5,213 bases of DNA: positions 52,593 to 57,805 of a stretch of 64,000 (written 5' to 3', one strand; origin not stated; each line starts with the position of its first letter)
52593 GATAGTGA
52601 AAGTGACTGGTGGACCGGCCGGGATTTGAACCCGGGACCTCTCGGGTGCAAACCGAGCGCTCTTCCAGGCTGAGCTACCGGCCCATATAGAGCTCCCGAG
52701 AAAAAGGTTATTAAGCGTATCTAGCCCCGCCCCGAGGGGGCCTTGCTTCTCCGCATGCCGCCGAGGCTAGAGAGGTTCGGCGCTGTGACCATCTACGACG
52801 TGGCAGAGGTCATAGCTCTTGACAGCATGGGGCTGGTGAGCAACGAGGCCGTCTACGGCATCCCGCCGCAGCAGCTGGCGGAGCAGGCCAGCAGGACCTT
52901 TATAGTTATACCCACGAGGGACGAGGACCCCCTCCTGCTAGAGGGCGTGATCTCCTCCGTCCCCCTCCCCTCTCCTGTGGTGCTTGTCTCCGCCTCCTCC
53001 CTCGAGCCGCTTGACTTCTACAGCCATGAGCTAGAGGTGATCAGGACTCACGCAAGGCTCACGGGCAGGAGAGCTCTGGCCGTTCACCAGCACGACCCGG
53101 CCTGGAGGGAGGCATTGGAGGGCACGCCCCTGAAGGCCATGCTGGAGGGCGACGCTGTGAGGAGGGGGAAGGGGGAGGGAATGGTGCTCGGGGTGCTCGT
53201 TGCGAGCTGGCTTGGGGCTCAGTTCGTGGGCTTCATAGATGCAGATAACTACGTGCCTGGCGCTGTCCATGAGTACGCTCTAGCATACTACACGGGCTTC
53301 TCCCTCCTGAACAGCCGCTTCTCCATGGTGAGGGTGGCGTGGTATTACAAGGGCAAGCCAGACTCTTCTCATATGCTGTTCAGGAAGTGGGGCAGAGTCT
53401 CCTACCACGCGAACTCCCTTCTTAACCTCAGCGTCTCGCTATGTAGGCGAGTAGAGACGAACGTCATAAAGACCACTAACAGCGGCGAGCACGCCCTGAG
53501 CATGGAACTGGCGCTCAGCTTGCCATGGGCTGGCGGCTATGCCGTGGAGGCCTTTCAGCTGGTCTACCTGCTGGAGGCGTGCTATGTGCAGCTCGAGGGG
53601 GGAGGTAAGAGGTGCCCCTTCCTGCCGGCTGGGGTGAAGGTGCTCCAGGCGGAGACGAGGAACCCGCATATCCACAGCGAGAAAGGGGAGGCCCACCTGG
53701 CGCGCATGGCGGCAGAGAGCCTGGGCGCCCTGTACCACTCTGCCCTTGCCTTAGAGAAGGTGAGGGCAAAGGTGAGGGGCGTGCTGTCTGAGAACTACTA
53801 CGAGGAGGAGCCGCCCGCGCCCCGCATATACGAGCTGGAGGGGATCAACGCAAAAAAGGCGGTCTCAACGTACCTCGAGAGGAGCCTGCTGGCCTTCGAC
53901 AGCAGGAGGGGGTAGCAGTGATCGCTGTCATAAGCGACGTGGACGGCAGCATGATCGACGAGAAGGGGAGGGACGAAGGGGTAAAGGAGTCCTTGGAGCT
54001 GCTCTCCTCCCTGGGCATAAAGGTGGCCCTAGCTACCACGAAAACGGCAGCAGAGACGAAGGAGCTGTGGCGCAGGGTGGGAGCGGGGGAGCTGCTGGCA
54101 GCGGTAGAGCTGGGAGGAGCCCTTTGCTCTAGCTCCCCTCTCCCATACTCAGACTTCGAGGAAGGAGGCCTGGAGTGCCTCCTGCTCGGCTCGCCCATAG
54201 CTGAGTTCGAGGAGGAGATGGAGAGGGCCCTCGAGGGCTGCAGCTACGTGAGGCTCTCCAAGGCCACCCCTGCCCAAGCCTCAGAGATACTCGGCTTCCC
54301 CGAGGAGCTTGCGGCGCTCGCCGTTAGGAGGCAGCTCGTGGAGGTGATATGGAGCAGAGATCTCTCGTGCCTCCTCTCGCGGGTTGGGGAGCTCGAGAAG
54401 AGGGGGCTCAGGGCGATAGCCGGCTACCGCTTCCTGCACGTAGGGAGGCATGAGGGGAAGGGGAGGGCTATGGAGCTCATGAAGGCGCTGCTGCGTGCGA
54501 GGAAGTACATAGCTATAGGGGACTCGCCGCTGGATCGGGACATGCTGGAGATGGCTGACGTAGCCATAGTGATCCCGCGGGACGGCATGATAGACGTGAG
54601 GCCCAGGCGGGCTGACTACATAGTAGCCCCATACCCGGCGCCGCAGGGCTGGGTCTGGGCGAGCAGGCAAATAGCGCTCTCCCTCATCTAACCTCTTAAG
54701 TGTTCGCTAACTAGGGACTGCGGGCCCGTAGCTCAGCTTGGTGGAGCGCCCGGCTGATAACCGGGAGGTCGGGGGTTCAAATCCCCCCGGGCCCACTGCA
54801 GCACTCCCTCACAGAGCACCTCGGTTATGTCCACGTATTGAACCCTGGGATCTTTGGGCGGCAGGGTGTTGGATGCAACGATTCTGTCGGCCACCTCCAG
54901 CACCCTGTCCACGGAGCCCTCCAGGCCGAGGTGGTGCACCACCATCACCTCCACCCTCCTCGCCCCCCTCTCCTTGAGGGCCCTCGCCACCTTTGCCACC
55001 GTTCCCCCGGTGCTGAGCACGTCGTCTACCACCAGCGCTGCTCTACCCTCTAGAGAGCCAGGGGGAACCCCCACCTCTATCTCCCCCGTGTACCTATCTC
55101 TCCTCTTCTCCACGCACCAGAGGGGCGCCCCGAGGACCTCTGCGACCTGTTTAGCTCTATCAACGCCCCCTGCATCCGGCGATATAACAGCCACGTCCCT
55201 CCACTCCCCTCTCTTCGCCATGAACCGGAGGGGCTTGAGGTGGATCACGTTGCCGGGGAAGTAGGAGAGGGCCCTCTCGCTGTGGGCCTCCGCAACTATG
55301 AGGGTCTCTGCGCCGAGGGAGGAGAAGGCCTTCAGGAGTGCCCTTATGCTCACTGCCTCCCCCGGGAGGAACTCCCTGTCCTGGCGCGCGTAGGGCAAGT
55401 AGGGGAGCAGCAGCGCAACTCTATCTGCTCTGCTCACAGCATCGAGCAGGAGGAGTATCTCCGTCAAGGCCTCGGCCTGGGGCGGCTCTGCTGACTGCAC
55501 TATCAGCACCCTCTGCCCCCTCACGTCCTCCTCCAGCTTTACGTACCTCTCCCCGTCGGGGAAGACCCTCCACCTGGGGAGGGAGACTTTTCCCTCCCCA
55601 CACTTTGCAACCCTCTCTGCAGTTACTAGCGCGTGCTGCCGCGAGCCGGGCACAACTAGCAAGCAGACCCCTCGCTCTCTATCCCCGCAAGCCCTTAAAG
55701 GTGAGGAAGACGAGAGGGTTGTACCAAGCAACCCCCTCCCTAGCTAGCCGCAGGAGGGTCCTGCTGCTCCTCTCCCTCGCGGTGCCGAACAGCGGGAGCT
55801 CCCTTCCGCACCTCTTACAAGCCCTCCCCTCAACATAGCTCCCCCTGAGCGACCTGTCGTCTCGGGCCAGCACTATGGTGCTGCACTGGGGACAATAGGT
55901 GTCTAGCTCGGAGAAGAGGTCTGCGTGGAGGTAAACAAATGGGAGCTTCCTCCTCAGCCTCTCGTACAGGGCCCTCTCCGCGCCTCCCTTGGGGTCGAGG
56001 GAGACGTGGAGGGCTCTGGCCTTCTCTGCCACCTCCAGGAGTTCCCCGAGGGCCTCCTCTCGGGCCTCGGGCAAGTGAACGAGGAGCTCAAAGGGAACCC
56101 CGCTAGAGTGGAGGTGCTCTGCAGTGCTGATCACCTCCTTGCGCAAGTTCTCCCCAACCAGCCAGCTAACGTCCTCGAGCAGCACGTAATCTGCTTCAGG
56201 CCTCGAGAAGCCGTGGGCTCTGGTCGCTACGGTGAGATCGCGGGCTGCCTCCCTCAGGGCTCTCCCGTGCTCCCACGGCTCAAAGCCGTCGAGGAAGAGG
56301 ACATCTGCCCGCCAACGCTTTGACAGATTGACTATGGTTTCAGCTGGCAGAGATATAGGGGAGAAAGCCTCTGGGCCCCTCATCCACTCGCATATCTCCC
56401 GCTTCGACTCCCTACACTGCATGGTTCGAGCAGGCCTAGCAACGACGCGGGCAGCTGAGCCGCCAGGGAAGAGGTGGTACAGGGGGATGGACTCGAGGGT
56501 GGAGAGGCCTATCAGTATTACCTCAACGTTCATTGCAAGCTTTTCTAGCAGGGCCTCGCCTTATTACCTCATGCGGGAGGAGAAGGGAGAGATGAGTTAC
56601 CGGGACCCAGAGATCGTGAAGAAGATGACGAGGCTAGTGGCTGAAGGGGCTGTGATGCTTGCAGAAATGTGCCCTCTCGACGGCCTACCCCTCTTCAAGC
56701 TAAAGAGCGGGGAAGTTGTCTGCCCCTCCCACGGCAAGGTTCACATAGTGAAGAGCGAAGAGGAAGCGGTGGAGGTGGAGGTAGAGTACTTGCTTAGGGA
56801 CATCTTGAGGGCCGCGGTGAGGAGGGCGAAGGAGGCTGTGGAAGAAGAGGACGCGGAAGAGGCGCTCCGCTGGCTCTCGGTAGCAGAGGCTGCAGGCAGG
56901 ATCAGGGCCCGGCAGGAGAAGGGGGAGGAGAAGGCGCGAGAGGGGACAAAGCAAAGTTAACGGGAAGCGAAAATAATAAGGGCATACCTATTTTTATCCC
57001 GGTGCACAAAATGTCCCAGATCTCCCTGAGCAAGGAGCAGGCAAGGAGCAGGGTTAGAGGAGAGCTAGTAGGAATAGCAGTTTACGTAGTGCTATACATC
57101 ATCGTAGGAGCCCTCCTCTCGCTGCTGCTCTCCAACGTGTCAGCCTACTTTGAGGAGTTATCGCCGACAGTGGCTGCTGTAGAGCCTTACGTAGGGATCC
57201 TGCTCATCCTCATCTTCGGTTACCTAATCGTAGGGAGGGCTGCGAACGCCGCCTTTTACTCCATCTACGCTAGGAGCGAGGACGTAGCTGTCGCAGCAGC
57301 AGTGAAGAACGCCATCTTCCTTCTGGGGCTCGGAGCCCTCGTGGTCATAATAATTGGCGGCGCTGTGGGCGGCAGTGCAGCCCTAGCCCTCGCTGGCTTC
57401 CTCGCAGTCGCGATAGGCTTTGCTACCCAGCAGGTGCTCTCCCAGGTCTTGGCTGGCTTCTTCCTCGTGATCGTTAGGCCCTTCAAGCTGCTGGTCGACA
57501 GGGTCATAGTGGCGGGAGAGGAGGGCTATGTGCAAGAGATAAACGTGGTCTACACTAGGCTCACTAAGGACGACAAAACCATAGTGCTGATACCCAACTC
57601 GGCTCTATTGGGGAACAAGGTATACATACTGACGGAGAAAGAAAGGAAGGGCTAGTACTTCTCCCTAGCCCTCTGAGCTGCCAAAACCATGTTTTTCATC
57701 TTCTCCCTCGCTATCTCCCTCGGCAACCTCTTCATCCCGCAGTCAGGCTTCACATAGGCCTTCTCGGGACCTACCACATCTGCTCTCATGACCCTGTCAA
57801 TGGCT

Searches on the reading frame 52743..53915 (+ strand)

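Call 17: search_protein_families(library=pfam, proteins=[window:52743-53915:+], max_evalue=0.01)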
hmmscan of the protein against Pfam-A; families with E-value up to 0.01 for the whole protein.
window:52743-53915:+ (390 aa): 1 family
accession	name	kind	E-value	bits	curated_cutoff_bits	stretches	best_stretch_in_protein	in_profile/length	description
PF09488.16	Osmo_MPGsynth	-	1.3e-116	390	27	1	6-364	2-367/381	Mannosyl-3-phosphoglycerate synthase (osmo_MPGsynth)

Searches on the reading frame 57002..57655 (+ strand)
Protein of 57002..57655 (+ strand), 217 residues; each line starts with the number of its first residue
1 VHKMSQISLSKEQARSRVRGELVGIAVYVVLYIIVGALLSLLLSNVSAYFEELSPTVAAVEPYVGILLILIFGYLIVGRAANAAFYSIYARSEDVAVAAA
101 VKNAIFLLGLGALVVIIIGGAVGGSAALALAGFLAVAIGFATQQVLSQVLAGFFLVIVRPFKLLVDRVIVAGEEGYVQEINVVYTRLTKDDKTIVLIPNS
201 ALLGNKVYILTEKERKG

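Call 17: search_protein_families(library=pfam, proteins=[window:57002-57655:+], max_evalue=0.01)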
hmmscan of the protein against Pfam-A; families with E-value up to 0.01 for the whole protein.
window:57002-57655:+ (217 aa): 1 family
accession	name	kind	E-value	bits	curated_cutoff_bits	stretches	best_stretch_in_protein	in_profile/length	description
PF00924.24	MS_channel_2nd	-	1.6e-10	41.3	20.2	1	145-207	2-63/68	Mechanosensitive ion channel, beta-domain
